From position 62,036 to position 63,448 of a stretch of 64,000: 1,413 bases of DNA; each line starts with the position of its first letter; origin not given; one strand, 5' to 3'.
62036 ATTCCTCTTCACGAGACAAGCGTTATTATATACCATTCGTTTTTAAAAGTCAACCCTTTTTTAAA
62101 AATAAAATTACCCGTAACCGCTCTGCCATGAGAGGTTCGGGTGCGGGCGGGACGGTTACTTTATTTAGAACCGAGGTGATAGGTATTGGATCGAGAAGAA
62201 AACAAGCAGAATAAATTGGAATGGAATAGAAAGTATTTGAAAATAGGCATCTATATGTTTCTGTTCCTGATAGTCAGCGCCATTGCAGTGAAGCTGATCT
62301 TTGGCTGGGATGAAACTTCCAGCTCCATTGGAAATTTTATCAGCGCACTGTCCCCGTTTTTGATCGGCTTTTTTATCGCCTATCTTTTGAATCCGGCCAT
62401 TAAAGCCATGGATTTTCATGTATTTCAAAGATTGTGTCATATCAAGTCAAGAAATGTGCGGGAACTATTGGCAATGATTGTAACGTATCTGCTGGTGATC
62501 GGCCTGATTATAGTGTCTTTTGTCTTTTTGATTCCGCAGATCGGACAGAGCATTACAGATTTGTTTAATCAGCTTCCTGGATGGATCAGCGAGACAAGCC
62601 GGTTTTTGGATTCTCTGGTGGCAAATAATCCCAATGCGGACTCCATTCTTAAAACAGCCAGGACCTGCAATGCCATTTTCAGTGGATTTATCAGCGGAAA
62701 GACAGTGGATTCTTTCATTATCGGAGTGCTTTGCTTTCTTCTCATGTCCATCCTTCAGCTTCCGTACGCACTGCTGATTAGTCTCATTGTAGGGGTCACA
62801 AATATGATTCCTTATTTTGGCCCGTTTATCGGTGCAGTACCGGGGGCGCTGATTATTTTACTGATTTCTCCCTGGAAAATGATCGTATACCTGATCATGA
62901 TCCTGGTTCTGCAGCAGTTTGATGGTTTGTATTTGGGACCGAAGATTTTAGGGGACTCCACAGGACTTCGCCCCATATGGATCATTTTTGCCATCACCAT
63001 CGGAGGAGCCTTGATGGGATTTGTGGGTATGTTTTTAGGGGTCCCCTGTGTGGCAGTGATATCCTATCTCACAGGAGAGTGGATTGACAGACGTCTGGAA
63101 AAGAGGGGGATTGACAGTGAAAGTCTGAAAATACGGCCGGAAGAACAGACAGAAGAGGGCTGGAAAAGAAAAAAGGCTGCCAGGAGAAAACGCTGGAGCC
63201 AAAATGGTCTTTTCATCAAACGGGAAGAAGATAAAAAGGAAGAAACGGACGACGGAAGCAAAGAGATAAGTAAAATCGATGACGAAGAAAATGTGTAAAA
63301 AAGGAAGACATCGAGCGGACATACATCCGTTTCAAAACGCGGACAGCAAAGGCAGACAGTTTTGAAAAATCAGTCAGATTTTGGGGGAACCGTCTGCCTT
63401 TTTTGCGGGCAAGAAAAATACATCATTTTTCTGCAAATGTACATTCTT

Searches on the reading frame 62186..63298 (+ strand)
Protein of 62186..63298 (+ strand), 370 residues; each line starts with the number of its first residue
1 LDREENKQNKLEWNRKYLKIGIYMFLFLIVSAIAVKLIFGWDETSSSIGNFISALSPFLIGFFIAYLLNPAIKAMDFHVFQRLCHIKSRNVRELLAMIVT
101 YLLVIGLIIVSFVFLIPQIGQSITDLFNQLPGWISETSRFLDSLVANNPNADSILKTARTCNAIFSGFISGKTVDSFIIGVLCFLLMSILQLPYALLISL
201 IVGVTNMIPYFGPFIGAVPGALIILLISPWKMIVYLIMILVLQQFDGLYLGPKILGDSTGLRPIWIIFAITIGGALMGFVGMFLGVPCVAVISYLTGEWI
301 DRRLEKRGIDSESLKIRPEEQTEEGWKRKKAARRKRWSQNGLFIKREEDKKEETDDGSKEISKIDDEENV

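Call 45: search_protein_families(library=pfam, proteins=[window:62186-63298:+])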
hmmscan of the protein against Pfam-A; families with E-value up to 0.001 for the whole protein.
window:62186-63298:+ (370 aa): 1 family
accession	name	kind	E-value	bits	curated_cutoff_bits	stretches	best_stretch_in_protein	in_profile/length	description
PF01594.21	AI-2E_transport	-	1.1e-44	153.5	34.3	2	152-296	178-323/327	AI-2E family transporter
